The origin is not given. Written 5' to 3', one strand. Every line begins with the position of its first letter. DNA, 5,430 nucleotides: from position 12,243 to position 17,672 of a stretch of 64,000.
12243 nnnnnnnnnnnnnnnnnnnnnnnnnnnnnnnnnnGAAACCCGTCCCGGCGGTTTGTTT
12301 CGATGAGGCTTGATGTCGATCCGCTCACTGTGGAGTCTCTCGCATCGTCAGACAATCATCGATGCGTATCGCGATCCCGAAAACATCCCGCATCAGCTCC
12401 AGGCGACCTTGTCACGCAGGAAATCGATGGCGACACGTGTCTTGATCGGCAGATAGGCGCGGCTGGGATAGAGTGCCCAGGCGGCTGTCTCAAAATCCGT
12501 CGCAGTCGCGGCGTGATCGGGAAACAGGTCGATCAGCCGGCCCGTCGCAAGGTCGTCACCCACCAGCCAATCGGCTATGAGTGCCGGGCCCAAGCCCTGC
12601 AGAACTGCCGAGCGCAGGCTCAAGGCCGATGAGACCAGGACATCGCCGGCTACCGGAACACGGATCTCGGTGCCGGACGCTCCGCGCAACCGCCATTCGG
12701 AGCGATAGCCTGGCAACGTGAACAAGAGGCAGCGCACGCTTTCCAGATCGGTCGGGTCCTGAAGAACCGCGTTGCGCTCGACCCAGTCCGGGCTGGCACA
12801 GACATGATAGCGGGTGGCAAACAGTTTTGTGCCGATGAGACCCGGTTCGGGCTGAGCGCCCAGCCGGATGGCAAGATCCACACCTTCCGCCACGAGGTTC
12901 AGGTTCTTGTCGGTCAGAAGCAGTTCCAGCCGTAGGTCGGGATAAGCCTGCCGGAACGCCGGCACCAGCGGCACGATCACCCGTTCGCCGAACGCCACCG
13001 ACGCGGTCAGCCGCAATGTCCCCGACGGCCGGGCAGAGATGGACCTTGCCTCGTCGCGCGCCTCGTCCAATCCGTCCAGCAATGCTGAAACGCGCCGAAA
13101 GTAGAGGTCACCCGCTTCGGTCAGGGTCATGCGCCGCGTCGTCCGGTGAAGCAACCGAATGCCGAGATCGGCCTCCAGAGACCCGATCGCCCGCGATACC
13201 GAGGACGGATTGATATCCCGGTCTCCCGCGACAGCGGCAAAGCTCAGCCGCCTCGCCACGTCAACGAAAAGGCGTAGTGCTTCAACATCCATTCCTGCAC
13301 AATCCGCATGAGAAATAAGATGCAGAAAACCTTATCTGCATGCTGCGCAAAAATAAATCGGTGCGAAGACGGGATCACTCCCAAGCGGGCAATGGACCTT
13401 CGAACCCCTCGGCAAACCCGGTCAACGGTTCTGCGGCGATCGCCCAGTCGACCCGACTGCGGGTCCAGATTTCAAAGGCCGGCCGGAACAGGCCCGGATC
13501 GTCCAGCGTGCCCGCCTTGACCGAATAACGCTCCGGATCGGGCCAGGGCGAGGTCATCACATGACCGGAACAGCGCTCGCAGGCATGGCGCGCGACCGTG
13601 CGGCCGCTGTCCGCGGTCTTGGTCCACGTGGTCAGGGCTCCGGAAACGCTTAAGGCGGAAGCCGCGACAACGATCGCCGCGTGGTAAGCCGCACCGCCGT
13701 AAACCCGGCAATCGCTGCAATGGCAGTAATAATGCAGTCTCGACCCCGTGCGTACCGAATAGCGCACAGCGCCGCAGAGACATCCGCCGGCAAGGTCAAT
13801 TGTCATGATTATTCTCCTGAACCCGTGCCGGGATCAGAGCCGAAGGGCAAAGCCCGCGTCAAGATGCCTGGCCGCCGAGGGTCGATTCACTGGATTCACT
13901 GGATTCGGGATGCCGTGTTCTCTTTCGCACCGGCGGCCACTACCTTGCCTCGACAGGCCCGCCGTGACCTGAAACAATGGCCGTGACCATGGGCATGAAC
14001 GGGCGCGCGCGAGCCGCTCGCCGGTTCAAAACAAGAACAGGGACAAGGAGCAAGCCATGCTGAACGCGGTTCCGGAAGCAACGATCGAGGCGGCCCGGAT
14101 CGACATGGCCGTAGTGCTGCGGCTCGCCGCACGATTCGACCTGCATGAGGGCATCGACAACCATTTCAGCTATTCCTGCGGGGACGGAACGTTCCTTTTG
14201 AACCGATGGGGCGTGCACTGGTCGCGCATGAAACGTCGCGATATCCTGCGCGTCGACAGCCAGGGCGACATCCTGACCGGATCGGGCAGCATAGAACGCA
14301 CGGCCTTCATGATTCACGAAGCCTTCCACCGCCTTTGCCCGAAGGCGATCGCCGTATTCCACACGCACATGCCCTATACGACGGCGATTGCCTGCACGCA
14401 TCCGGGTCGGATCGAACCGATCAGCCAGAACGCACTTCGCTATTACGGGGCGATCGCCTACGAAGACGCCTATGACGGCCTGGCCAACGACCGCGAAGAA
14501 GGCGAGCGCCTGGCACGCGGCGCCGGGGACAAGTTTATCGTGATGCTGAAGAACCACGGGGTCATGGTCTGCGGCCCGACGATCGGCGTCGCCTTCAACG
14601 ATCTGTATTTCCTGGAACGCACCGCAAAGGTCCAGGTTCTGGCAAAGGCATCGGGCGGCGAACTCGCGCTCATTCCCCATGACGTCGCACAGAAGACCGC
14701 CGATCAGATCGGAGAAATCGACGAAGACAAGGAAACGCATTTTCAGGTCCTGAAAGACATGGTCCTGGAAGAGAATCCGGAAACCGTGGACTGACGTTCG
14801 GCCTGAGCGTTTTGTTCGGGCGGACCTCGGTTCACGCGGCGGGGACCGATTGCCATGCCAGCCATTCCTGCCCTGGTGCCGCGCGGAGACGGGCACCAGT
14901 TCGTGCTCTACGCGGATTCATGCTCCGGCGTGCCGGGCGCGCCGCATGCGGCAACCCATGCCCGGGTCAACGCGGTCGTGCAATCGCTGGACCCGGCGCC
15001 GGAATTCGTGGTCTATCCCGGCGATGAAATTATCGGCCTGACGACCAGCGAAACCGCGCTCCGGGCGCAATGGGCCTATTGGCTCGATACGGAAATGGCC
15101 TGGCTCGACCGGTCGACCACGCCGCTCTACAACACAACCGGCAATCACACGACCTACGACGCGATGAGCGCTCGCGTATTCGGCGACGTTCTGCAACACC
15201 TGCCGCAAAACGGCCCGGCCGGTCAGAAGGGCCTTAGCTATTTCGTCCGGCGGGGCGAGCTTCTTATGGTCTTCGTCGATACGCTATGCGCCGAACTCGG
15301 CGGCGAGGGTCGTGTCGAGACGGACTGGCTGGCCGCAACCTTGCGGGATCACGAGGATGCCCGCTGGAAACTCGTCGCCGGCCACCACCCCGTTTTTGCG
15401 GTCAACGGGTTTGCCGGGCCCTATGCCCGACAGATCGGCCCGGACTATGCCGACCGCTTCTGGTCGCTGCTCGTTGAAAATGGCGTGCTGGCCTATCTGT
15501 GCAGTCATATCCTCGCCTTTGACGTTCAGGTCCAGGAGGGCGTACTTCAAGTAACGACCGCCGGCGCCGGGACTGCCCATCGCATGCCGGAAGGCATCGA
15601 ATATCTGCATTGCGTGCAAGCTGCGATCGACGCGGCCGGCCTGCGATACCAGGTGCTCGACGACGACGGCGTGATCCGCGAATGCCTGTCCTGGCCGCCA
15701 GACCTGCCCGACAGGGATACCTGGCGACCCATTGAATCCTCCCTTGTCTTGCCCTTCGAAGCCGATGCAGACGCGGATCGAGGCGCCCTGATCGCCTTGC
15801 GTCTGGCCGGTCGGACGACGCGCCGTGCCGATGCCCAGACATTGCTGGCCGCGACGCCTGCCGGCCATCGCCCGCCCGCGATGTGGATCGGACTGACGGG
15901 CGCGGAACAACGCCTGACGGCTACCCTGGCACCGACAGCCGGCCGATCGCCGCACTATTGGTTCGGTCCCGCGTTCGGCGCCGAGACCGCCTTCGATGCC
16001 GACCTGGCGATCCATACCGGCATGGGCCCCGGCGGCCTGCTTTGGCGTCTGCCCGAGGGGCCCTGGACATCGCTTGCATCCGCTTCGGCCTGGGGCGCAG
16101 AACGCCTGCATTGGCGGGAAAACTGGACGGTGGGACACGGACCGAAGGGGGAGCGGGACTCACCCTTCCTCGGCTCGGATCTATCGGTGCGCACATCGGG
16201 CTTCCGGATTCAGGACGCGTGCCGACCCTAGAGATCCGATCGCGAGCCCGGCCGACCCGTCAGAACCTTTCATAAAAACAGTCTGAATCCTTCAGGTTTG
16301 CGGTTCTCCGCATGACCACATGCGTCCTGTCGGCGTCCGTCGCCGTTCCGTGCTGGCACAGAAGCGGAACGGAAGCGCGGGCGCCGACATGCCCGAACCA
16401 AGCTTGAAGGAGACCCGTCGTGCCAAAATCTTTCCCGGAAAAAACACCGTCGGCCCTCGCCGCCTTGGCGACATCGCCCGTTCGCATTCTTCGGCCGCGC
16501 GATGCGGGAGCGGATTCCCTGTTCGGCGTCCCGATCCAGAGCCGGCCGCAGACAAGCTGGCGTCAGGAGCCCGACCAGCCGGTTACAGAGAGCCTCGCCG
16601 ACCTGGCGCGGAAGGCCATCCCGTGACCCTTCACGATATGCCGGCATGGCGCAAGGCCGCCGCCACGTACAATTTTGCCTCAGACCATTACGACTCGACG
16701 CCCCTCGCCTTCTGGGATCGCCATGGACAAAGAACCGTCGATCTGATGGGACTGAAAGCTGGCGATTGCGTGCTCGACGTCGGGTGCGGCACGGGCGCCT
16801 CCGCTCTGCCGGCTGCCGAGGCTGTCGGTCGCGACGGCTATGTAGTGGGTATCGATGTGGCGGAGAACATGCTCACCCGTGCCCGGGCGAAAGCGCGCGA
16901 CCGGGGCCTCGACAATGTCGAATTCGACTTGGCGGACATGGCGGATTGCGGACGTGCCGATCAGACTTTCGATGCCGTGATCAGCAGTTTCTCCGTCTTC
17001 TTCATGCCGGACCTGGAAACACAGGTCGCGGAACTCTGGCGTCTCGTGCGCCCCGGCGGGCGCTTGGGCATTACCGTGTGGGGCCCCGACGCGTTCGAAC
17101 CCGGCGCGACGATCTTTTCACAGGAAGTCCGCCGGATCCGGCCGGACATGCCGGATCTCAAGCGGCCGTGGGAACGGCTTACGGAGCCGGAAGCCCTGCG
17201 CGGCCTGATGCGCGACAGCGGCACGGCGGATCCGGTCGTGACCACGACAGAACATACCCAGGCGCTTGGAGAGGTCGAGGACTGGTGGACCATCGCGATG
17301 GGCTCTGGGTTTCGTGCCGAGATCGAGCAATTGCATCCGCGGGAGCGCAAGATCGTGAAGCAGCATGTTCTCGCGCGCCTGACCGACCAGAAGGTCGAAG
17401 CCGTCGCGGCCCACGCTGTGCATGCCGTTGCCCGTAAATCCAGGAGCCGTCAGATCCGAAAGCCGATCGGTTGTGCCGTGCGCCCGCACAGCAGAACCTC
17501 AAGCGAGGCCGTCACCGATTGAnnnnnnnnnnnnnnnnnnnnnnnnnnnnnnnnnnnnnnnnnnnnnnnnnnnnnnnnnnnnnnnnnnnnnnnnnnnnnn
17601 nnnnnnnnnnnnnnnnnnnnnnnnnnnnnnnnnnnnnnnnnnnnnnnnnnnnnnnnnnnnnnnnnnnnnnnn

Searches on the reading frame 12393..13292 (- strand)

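Call 11: search_protein_families(library=pfam, proteins=[window:12393-13292:-])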
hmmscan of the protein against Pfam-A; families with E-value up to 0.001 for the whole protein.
window:12393-13292:- (299 aa): 2 families
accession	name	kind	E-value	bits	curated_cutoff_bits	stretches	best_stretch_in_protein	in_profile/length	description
PF03466.25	LysR_substrate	-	1.8e-36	125.9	28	1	87-296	2-208/209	LysR substrate binding domain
PF00126.33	HTH_1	-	4.3e-18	65.4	26.6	1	4-61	2-59/60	Bacterial regulatory helix-turn-helix protein, lysR family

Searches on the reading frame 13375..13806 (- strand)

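Call 11: search_protein_families(library=pfam, proteins=[window:13375-13806:-])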
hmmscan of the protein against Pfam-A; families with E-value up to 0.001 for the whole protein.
window:13375-13806:- (143 aa): 1 family
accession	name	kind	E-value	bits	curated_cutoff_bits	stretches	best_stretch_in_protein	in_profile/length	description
PF04828.22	GFA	-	1.3e-28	99.9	24.3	1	6-116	3-114/115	Glutathione-dependent formaldehyde-activating enzyme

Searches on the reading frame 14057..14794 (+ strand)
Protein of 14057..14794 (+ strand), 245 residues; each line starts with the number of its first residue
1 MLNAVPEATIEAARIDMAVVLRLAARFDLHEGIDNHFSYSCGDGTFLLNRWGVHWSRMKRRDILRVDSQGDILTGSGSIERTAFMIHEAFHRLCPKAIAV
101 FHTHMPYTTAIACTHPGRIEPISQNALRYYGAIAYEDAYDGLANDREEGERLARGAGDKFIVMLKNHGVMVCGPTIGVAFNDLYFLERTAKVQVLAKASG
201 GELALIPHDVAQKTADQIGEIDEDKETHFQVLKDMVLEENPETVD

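Call 11: search_protein_families(library=pfam, proteins=[window:14057-14794:+])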
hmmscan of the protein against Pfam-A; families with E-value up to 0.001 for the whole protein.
window:14057-14794:+ (245 aa): 1 family
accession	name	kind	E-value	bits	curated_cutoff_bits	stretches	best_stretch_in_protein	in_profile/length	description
PF00596.27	Aldolase_II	-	1.8e-36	126.2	22.2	1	16-194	2-183/183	Class II Aldolase and Adducin N-terminal domain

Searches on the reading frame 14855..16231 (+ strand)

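Call 11: search_protein_families(library=pfam, proteins=[window:14855-16231:+])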
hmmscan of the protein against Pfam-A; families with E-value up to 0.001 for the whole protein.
window:14855-16231:+ (458 aa): 1 family
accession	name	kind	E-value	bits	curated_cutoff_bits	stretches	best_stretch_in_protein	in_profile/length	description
PF00149.33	Metallophos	-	9.2e-06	26.7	21.5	1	35-219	15-188/191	Calcineurin-like phosphoesterase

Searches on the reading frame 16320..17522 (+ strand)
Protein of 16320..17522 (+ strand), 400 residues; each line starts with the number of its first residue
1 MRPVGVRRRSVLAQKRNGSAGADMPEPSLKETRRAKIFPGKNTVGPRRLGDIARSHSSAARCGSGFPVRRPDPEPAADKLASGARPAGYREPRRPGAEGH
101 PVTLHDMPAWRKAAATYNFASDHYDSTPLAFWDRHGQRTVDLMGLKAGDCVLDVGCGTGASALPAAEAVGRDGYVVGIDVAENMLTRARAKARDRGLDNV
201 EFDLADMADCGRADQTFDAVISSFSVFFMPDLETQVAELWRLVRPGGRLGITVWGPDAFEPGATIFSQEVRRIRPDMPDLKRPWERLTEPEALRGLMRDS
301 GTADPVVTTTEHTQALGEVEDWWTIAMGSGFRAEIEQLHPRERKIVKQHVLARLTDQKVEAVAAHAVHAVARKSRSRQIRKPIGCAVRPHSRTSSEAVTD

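Call 11: search_protein_families(library=pfam, proteins=[window:16320-17522:+])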
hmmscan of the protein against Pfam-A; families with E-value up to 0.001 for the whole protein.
window:16320-17522:+ (400 aa): 11 families
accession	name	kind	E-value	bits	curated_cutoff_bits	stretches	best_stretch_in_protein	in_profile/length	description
PF13649.12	Methyltransf_25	-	1.4e-23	83.9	27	1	151-247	1-97/97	Methyltransferase domain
PF08241.18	Methyltransf_11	-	4.1e-21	75.9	21.2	1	152-249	1-93/95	Methyltransferase domain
PF01209.24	Ubie_methyltran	-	1.9e-20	73.7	20.1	1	137-250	37-150/233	ubiE/COQ5 methyltransferase family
PF13847.12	Methyltransf_31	-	2.8e-20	72.9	27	1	146-251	2-109/145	Methyltransferase domain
PF08242.18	Methyltransf_12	-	3.1e-15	57.1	30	1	152-249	1-98/98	Methyltransferase domain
PF01135.25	PCMT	-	1.7e-11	44.8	20.3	1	139-245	65-172/210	Protein-L-isoaspartate(D-aspartate) O-methyltransferase (PCMT)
PF13489.12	Methyltransf_23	-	4.8e-10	39.8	27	1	142-268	15-124/164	Methyltransferase domain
PF02353.26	CMAS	-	1.1e-07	31.9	27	1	138-249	53-162/273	Mycolic acid cyclopropane synthetase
PF24675.1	NpmA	-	9.1e-05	22.3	60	1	147-200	23-79/214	16S rRNA (adenine(1408)-N(1))-methyltransferase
PF05175.20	MTS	-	0.00013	22.1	23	1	148-222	32-104/170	Methyltransferase small domain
PF01728.25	FtsJ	-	0.00023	21.6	24.1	1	144-245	17-120/181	FtsJ-like methyltransferase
